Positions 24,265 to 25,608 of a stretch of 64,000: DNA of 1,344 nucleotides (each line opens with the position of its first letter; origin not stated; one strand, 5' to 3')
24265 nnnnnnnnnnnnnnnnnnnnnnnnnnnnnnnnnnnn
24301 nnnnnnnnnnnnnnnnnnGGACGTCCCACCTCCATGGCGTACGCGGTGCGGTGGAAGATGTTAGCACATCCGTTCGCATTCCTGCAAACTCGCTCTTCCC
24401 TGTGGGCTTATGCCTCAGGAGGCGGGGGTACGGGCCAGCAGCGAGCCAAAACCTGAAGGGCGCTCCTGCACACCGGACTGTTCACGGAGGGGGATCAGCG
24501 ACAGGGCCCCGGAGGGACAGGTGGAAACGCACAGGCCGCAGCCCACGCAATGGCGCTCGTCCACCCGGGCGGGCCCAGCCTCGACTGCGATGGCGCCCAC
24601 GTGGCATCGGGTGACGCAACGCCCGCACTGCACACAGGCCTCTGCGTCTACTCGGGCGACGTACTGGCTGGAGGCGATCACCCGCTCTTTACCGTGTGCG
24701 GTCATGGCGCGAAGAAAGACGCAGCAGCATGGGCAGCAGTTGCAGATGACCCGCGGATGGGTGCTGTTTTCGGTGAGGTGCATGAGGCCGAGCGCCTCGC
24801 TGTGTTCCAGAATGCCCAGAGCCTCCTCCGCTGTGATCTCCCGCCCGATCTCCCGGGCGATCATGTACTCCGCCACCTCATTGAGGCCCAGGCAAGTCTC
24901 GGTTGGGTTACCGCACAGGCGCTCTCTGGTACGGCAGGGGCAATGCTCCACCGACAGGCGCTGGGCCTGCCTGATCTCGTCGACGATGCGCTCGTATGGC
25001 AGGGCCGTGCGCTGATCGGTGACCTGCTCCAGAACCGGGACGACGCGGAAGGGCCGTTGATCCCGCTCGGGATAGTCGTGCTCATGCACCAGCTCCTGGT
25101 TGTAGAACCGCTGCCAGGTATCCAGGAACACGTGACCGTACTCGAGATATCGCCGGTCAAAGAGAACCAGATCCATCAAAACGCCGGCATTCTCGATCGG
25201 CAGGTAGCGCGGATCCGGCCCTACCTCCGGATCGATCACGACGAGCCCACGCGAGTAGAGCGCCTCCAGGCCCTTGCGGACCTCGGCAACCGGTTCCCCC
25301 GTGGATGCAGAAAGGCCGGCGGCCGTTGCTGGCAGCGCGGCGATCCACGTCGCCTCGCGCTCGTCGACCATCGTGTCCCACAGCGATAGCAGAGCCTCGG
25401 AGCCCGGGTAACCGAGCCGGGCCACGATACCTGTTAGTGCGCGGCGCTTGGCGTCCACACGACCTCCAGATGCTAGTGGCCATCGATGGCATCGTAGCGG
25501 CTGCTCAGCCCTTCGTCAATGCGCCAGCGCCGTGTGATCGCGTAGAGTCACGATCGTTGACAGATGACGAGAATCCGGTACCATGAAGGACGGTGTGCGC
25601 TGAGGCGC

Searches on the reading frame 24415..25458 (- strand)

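Call 7: search_protein_families(library=pfam, proteins=[window:24415-25458:-])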
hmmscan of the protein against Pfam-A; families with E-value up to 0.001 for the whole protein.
window:24415-25458:- (347 aa): 7 families
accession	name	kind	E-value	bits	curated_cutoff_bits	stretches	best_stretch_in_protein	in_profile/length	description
PF12837.12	Fer4_6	-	4e-11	42.7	25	2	267-290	1-24/24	4Fe-4S binding domain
PF14697.11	Fer4_21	-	2e-10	41.1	35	1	268-318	1-56/59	4Fe-4S dicluster domain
PF00037.32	Fer4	-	3.6e-10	39.7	21.1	2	298-319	2-23/24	4Fe-4S binding domain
PF13237.11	Fer4_10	-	2.7e-08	34.1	25.5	1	269-315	3-53/53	4Fe-4S dicluster domain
PF12838.12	Fer4_7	-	8.1e-07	29.9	27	1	301-318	35-52/52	4Fe-4S dicluster domain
PF13187.11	Fer4_9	-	2.5e-06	27.9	27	1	274-318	1-51/52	4Fe-4S dicluster domain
PF12797.12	Fer4_2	-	1.3e-05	25.3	24.5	1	298-316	4-22/22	4Fe-4S binding domain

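Call 8: search_protein_families(library=ncbifam, proteins=[window:24415-25458:-])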
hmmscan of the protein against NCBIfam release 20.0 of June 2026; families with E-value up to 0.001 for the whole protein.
window:24415-25458:- (347 aa): 43 families (the best 25 are shown)
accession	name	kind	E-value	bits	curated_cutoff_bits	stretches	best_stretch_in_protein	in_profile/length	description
NF058577.1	FdxA_fam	equivalog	9.2e-10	38.6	65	1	272-318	6-52/52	4Fe-4S ferredoxin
NF005503.0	PRK07118.1-2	equivalog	3.6e-09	36.3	252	1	274-327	139-192/292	RnfABCDGE type electron transport complex subunit B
TIGR02179.1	PorD_KorD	subfamily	5e-09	36.2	60.05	1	270-322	22-75/78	2-oxoacid:acceptor oxidoreductase, delta subunit, pyruvate/2-ketoisovalerate family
NF045874.1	Vhu_polyferre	exception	7.5e-09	34.8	600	1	240-319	97-174/381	F420-non-reducing hydrogenase associated-polyferredoxin VhuB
TIGR01944.1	rnfB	subfamily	9.2e-09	35.1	68.7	1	262-327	102-168/190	RnfABCDGE type electron transport complex subunit B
NF006183.0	PRK08318.1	equivalog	1.2e-08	34.1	335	1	263-323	332-399/422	NAD-dependent dihydropyrimidine dehydrogenase subunit PreA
NF040770.1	hetero_SS_HdrA2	exception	1.2e-08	33.6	1100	1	261-322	565-626/777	CoB-CoM heterodisulfide reductase HdrA2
NF041891.1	hdrA_Methbact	equivalog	1.7e-08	33.2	1300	1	264-322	563-621/762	ferredoxin:CoB-CoM heterodisulfide reductase subunit HdrA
NF003475.0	PRK05113.1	equivalog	3.9e-08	33.4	203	1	261-327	101-168/190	electron transport complex subunit RsxB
NF045790.1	OxalOxreddelta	equivalog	5.6e-08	32.3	230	1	270-323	257-310/316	oxalate oxidoreductase subunit delta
TIGR02912.1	sulfite_red_C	equivalog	6e-08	32.1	324.1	1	231-319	133-218/314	sulfite reductase subunit C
NF005506.0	PRK07118.1-5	equivalog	9.1e-08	31.8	388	1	273-325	141-193/279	Fe-S cluster domain-containing protein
TIGR02700.1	flavo_MJ0208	hypoth_equivalog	1.2e-07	31.2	251.35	1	264-319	139-194/234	dihydromethanopterin reductase (acceptor)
TIGR04041.1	activase_YjjW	hypoth_equivalog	1.3e-07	31.3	250.2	1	273-318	41-86/276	YjjW family glycine radical enzyme activase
NF007204.0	PRK09625.1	equivalog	3.5e-07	30.3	125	1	272-330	58-117/133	pyruvate flavodoxin oxidoreductase subunit delta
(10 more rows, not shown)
